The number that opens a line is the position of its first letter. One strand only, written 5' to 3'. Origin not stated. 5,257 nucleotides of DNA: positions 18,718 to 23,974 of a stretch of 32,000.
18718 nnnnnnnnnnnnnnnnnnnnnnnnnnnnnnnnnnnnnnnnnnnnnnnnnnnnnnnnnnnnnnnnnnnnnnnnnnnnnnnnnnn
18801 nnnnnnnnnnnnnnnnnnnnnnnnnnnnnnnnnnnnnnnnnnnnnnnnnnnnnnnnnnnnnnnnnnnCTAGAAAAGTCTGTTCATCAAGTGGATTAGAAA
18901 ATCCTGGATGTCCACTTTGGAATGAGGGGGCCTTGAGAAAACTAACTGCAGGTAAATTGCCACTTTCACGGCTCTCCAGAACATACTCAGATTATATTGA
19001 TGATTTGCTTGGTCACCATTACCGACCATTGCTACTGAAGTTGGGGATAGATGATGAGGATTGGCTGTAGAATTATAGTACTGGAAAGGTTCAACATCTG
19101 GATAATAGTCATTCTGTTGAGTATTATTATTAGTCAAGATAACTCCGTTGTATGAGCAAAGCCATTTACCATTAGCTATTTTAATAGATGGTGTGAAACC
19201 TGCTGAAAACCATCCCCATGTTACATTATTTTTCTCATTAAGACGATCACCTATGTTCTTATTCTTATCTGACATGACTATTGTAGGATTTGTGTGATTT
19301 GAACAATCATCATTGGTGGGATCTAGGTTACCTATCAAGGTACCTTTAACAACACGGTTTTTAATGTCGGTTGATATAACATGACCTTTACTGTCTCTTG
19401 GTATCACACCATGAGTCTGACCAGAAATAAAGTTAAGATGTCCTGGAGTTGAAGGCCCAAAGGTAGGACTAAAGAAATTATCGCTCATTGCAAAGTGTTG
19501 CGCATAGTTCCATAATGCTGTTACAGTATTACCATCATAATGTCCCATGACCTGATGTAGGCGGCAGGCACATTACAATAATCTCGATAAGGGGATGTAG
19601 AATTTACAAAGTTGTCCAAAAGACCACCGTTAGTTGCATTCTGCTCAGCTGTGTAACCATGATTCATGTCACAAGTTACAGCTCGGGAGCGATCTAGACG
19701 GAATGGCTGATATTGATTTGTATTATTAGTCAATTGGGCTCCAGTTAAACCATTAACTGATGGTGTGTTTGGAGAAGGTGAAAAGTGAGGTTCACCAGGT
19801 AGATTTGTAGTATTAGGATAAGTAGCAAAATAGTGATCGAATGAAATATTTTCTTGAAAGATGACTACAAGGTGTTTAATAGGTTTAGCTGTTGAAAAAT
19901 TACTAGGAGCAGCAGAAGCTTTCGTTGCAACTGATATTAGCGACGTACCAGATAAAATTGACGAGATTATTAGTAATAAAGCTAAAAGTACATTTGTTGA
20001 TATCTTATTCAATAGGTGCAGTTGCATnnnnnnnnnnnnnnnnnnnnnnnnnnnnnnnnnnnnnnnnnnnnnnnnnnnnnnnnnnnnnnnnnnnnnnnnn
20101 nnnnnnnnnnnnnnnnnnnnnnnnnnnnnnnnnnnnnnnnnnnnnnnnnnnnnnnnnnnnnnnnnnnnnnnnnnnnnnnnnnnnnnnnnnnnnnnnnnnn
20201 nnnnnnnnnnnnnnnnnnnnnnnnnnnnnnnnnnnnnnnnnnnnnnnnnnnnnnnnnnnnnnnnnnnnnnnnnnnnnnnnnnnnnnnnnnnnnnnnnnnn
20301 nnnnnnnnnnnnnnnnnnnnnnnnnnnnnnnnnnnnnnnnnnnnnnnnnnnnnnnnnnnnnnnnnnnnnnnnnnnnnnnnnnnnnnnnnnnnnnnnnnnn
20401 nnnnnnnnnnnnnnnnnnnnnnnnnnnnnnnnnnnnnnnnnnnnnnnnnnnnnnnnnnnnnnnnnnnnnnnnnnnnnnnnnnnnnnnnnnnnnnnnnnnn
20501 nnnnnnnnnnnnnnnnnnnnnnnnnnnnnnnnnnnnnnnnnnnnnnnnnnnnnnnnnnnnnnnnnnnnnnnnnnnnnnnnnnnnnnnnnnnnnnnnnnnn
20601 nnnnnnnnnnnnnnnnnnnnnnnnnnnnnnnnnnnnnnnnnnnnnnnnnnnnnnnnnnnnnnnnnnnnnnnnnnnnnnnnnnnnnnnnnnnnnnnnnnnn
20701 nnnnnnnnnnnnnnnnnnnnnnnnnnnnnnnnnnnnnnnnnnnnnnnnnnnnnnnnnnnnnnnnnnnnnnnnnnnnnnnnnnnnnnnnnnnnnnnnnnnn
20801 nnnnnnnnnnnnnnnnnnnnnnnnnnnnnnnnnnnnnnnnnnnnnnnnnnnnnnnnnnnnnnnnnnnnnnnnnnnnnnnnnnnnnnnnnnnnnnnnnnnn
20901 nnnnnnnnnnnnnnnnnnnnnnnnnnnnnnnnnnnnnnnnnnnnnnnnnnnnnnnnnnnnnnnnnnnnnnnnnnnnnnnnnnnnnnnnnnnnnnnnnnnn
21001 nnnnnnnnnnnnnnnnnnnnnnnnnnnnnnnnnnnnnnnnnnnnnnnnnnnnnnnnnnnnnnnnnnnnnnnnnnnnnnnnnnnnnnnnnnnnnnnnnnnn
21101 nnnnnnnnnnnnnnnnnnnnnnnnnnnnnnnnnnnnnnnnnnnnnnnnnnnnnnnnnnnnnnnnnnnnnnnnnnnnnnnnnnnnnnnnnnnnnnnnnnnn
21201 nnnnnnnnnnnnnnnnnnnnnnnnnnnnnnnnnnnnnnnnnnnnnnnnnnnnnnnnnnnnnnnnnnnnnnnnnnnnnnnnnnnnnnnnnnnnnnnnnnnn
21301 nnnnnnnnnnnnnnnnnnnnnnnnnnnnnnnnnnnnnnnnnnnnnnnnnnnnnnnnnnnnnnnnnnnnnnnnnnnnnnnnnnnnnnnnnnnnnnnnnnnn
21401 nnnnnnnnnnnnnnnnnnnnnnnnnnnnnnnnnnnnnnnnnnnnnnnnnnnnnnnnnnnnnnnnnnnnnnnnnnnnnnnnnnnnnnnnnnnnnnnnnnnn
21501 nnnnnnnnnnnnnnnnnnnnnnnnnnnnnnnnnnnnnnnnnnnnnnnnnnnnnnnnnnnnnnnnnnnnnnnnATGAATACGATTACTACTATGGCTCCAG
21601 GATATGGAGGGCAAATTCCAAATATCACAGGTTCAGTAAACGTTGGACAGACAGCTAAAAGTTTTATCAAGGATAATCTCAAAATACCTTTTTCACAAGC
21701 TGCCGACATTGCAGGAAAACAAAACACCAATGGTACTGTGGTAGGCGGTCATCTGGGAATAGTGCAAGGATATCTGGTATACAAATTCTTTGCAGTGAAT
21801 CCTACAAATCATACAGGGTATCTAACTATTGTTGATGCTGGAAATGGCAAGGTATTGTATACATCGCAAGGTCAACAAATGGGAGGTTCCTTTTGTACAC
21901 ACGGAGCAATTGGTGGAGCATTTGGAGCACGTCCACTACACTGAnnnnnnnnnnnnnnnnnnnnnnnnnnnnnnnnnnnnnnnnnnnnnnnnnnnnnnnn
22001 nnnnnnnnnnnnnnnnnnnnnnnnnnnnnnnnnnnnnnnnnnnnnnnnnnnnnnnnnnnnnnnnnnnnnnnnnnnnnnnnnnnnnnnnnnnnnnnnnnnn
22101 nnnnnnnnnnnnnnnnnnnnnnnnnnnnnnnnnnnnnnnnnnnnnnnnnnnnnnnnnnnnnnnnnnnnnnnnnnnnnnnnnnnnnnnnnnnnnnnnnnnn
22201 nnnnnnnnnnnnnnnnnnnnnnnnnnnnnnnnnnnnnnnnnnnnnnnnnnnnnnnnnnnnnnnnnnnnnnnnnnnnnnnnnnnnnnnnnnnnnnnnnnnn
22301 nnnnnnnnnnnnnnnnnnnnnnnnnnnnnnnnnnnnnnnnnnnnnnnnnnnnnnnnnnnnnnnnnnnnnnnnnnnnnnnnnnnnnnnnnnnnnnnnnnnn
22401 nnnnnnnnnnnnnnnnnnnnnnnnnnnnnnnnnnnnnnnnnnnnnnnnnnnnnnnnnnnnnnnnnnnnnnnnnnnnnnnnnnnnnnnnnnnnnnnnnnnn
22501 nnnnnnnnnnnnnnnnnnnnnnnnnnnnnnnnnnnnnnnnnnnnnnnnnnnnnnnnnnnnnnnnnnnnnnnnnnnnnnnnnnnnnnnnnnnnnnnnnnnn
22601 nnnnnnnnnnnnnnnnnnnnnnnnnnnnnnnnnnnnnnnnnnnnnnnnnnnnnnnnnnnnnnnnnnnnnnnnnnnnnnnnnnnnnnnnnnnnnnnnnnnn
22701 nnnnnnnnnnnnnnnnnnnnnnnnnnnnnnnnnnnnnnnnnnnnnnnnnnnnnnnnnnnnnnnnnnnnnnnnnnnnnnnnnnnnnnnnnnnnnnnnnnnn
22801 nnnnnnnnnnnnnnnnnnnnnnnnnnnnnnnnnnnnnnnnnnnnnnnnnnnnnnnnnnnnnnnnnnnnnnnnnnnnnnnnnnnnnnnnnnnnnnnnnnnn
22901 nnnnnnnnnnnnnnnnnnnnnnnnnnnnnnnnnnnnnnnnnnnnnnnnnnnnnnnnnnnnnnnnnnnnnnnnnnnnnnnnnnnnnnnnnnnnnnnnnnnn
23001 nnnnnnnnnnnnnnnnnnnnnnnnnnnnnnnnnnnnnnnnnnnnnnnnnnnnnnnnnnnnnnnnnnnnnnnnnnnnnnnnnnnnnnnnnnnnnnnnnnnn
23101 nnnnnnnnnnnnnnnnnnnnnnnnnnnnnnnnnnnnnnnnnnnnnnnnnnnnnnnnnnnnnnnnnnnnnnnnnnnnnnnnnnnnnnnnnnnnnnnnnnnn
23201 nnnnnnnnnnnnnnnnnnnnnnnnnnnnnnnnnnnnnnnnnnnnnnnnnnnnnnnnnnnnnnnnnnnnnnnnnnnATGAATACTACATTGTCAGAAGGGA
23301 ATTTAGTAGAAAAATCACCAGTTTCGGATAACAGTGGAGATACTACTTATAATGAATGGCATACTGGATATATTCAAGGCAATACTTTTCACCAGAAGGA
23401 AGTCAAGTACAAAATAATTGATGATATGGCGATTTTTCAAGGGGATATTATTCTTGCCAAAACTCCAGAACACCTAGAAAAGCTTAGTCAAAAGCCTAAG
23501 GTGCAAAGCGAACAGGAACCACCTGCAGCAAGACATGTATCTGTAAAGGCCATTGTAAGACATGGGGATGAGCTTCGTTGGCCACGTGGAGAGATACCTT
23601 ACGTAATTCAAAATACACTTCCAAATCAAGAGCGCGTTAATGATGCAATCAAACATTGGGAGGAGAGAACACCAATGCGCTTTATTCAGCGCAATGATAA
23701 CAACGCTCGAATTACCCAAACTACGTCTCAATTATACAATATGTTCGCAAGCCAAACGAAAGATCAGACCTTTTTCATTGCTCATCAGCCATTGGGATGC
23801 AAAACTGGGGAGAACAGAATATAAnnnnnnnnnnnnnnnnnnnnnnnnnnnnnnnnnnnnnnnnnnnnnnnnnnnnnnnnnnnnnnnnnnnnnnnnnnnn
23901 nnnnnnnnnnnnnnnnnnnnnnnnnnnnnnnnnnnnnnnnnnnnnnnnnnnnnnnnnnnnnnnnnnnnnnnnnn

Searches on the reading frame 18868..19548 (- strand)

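Call 32: search_protein_families(library=pfam, proteins=[window:18868-19548:-], max_evalue=0.01)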
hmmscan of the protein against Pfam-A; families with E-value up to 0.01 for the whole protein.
window:18868-19548:- (226 aa): 1 family
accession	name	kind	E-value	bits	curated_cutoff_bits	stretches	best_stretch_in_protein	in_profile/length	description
PF04185.19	Phosphoesterase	-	1.7e-18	67.4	23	1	1-194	99-233/356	Phosphoesterase family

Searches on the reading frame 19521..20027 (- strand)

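Call 32: search_protein_families(library=pfam, proteins=[window:19521-20027:-], max_evalue=0.01)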
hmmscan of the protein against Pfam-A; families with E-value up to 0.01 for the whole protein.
window:19521-20027:- (168 aa): 1 family
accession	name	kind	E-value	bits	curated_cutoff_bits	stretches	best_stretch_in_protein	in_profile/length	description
PF04185.19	Phosphoesterase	-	2.2e-14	53.8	23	1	50-146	1-95/356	Phosphoesterase family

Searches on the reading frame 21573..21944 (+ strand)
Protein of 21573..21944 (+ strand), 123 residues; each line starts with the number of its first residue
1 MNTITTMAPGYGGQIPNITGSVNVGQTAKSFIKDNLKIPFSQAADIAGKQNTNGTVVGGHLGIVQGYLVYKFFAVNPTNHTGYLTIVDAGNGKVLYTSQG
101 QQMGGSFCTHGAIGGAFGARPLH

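Call 32: search_protein_families(library=pfam, proteins=[window:21573-21944:+], max_evalue=0.01)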
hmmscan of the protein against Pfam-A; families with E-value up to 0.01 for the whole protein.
window:21573-21944:+ (123 aa): 1 family
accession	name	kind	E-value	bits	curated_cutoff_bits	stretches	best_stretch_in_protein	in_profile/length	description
PF03413.25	PepSY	-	8.9e-05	23.2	24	1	37-95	1-57/60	Peptidase propeptide and YPEB domain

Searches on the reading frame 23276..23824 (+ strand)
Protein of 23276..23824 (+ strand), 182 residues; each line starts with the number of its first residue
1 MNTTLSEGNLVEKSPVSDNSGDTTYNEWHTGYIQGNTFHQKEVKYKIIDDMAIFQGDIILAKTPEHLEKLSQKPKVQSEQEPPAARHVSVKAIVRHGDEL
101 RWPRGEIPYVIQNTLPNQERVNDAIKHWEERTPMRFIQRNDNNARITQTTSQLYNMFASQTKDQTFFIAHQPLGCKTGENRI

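Call 12: search_protein_families(library=pfam, proteins=[window:23276-23824:+], max_evalue=0.01)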
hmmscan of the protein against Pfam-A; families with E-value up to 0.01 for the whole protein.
window:23276-23824:+ (182 aa): 1 family
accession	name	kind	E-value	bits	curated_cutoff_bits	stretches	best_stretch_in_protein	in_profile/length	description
PF01400.30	Astacin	-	4.2e-05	23.7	22.5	1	101-151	1-55/189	Astacin (Peptidase family M12A)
